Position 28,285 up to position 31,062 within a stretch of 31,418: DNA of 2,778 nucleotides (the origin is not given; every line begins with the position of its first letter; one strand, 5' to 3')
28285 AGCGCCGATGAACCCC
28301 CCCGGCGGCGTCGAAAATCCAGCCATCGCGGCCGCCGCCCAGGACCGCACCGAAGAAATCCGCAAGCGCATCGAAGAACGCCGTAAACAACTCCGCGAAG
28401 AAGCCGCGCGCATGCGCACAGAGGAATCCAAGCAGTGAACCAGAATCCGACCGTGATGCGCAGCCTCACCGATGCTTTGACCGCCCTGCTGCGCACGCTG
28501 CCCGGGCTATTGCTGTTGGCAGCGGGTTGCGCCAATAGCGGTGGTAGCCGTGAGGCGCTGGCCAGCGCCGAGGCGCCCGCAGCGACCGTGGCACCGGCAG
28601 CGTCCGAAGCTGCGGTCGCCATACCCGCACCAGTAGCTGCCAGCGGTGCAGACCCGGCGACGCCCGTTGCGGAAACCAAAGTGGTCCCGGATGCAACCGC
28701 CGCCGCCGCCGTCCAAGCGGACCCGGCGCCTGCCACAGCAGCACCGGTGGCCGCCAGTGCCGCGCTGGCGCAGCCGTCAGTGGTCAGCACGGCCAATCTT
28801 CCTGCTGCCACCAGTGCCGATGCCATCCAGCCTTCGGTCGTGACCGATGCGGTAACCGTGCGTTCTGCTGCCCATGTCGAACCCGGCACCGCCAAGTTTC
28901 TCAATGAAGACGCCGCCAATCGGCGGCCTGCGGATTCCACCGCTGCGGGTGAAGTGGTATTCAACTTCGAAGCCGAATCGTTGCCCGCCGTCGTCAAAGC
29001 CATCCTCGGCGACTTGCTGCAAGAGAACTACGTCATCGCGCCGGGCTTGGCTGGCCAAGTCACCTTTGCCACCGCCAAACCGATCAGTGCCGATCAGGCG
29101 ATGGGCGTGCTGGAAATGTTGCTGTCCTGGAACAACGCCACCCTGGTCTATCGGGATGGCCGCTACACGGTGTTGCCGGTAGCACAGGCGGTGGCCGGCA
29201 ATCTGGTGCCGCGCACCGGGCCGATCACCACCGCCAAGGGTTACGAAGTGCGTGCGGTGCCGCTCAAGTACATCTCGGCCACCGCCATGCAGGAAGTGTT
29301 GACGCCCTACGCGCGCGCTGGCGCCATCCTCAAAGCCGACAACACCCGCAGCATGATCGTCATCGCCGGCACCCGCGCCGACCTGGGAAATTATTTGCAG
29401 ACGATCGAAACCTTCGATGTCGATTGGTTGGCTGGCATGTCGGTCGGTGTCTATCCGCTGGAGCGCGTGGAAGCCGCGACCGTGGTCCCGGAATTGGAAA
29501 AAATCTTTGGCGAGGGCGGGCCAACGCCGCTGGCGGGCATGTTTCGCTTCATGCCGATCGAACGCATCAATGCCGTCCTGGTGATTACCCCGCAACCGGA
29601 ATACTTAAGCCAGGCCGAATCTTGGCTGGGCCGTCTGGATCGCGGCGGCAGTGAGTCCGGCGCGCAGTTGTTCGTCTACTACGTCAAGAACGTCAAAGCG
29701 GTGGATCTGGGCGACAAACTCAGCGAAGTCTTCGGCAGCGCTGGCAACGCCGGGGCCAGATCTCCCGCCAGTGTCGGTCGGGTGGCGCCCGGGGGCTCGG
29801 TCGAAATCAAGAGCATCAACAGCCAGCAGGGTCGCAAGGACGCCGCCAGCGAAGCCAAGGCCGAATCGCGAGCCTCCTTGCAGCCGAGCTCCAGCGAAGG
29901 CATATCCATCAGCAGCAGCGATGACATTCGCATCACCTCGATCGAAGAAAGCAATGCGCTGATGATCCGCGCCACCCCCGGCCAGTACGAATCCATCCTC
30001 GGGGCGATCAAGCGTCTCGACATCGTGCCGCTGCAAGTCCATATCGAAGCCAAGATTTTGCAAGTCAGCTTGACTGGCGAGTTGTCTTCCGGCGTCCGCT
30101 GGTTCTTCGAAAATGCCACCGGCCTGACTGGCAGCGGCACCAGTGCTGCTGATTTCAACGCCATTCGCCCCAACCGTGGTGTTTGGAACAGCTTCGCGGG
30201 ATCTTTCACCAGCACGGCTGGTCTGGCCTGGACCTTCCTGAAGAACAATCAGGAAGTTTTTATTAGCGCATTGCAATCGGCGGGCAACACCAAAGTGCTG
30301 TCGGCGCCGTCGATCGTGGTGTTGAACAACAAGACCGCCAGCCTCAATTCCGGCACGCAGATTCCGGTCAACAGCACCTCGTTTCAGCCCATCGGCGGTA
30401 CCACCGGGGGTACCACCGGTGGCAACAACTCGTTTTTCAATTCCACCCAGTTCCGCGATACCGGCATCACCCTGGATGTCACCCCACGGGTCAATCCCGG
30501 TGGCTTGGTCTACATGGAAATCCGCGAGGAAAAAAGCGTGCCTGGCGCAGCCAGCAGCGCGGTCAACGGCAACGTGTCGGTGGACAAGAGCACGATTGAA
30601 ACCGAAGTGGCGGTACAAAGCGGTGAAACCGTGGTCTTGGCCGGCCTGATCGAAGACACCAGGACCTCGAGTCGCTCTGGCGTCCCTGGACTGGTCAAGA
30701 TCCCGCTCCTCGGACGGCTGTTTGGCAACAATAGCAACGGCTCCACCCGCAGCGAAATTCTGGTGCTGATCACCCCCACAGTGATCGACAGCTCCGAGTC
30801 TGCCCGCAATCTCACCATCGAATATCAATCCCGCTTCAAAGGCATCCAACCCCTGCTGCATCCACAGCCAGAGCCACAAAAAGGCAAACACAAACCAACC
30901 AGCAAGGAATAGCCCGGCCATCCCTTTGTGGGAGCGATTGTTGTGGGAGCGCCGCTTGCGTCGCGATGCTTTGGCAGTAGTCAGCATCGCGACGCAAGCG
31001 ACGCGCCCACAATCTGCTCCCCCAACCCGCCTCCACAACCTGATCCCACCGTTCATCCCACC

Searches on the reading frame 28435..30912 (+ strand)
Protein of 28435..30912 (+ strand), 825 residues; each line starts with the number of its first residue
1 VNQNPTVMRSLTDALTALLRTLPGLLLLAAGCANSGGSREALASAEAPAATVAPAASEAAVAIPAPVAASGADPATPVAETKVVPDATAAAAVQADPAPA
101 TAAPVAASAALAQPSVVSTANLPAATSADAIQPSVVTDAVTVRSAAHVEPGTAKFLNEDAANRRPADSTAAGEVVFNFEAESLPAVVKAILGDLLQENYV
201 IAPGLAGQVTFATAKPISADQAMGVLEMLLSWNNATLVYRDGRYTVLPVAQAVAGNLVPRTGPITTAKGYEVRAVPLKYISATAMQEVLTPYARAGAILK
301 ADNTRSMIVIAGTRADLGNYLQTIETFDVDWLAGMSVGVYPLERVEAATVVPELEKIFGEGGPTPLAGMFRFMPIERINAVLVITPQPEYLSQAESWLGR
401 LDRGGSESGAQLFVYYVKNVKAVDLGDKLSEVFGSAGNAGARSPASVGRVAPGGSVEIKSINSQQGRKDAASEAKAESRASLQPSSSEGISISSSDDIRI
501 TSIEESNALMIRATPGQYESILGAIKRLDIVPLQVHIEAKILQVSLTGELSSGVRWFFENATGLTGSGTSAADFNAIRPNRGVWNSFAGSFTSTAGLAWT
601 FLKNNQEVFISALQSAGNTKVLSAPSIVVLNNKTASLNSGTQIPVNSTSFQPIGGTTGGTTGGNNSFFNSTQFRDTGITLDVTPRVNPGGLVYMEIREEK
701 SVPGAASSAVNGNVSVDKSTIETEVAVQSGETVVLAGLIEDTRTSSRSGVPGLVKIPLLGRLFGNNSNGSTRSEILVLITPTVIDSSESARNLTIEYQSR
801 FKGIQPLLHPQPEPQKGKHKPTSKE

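Call 73: search_protein_families(library=pfam, proteins=[window:28435-30912:+], max_evalue=0.01)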
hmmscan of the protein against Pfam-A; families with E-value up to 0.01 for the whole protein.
window:28435-30912:+ (825 aa): 3 families
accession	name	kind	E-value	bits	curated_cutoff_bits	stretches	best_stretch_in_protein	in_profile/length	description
PF00263.26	Secretin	-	6.4e-46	156.5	27.5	1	612-785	1-169/169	Bacterial type II and III secretion system protein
PF03958.22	Secretin_N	-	2.3e-27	95.5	28.2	3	338-405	2-67/69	Bacterial type II/III secretion system short domain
PF21305.2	type_II_gspD_N0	-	2.9e-07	30.7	27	1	177-241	2-65/71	GspD-like, N0 domain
